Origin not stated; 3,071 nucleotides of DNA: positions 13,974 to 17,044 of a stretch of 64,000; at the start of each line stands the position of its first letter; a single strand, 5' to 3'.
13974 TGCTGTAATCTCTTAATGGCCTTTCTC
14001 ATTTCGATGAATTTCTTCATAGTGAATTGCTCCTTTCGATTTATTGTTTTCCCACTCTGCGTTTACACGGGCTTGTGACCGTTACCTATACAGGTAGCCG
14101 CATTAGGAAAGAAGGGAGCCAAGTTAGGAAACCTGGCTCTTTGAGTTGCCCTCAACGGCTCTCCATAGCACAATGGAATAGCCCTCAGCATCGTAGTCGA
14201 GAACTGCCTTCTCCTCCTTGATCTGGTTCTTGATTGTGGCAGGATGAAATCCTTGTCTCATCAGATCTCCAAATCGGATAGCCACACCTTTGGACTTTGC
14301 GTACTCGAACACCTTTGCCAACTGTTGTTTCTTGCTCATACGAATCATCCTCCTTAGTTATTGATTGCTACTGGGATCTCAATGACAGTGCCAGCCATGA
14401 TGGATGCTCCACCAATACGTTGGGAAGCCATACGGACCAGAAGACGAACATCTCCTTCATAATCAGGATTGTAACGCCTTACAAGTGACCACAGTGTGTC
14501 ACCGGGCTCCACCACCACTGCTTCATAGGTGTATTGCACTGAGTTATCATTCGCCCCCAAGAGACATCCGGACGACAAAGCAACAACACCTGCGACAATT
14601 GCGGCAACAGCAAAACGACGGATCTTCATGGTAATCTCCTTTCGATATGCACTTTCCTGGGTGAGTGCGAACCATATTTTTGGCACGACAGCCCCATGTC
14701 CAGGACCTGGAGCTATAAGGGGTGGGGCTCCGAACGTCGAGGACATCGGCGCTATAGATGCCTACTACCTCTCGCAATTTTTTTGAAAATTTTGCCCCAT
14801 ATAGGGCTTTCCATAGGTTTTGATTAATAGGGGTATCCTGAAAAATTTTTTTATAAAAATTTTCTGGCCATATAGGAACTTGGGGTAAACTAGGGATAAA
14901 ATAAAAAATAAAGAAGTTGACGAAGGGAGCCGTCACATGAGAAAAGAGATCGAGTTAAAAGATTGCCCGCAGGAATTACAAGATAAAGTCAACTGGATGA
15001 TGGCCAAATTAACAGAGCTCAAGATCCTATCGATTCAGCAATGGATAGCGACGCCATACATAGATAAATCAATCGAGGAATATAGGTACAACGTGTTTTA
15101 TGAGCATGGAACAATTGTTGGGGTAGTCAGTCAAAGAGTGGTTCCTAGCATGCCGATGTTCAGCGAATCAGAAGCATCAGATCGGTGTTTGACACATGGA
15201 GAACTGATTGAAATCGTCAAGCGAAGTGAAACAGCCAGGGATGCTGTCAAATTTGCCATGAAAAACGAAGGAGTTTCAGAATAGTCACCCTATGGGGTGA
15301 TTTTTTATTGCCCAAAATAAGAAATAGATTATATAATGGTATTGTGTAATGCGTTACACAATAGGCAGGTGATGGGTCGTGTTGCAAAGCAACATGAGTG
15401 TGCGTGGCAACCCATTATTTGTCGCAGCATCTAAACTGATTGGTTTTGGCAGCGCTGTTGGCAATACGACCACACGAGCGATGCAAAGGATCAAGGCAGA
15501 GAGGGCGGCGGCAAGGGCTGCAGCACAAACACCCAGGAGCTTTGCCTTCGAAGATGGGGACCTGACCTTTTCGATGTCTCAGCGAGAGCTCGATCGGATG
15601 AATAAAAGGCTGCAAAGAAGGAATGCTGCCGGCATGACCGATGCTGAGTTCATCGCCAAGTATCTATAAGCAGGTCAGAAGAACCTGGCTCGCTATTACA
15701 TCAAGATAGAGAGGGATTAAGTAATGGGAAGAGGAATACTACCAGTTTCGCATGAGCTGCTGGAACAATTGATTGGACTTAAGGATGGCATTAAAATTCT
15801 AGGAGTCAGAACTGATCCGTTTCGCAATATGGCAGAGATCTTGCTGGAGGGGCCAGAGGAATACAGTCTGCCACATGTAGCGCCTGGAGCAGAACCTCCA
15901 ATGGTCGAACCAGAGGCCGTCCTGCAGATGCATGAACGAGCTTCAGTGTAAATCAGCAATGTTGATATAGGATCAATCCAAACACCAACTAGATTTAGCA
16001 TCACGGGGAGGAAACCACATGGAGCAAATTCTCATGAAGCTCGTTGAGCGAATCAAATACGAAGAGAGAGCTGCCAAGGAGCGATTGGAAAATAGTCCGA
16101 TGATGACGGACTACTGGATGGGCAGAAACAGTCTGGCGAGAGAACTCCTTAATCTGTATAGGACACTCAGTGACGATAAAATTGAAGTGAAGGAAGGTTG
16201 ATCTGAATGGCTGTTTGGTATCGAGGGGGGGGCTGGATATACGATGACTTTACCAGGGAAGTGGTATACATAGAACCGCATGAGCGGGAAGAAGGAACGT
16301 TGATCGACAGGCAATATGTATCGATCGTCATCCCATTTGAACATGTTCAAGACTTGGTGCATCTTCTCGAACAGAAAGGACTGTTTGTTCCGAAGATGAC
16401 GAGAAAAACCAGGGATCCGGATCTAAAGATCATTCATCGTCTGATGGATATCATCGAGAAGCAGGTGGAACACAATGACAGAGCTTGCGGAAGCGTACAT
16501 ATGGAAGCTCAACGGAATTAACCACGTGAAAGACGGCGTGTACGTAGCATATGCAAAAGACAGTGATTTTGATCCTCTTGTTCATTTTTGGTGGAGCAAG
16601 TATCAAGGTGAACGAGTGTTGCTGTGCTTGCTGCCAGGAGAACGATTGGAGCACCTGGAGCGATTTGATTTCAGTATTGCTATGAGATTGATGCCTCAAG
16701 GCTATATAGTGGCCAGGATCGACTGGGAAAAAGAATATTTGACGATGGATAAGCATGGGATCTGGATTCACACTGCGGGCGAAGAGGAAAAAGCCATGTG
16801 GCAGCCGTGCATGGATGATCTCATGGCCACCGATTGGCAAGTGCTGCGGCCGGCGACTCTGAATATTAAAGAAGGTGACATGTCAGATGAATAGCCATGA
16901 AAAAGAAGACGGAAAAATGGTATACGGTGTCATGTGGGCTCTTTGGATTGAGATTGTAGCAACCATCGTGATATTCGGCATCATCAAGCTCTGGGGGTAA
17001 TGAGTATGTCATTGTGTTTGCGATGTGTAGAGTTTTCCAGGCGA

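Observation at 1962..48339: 14-bp palindrome TGTAA-N4-TTACA (mostly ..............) at eight promoter regions on both gene blocks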

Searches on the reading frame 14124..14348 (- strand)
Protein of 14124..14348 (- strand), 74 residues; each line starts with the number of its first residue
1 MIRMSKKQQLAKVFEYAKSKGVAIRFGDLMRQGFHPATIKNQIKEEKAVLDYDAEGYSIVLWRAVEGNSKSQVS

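Call 21: search_protein_families(library=pfam, proteins=[window:14124-14348:-], max_evalue=0.01)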
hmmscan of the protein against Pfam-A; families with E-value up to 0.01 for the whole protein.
window:14124-14348:- (74 aa): 0 families

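Call 44: find_encoding_contigs(protein=window:14124-14348:-, flank=10000, max_places=6)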
Protein window:14124-14348:- (74 aa): no gene with exactly this product is on record in the collection.

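Call 54: find_homologous_proteins(query=window:14124-14348:-, max_evalue=0.001)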
Query window:14124-14348:- (74 aa): 1 proteins with E <= 0.001 among 1 candidates.
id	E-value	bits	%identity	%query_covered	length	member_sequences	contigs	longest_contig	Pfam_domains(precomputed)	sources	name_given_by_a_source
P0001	1.8e-38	146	100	96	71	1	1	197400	-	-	-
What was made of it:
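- Tried and rejected: The indexed protein search found only the protein itself (call 54).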

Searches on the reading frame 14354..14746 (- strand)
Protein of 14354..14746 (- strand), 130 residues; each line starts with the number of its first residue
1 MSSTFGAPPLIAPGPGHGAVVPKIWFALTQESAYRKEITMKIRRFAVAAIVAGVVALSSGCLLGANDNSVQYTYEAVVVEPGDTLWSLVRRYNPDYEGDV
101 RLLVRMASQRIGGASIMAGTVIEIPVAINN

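Call 21: search_protein_families(library=pfam, proteins=[window:14354-14746:-], max_evalue=0.01)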
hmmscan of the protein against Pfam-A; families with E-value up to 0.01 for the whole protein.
window:14354-14746:- (130 aa): 1 family
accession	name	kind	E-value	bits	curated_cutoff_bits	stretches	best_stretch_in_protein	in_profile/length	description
PF01476.26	LysM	-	0.0027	18.1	20.9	1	78-125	2-43/43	LysM domain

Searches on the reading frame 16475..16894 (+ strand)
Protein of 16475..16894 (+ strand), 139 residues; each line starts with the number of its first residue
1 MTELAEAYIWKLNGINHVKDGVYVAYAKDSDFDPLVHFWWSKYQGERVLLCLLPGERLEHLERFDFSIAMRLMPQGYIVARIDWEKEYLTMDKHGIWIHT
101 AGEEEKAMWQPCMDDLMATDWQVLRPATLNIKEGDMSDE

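Call 46: search_protein_families(library=pfam, proteins=[window:16475-16894:+], max_evalue=0.05)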
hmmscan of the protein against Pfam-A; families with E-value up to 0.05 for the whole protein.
window:16475-16894:+ (139 aa): 1 family
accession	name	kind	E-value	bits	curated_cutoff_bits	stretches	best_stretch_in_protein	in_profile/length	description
PF11195.14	Tad2-like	-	1.6e-08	35.4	25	1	65-124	2-73/73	Thoeris anti-defense 2-like domain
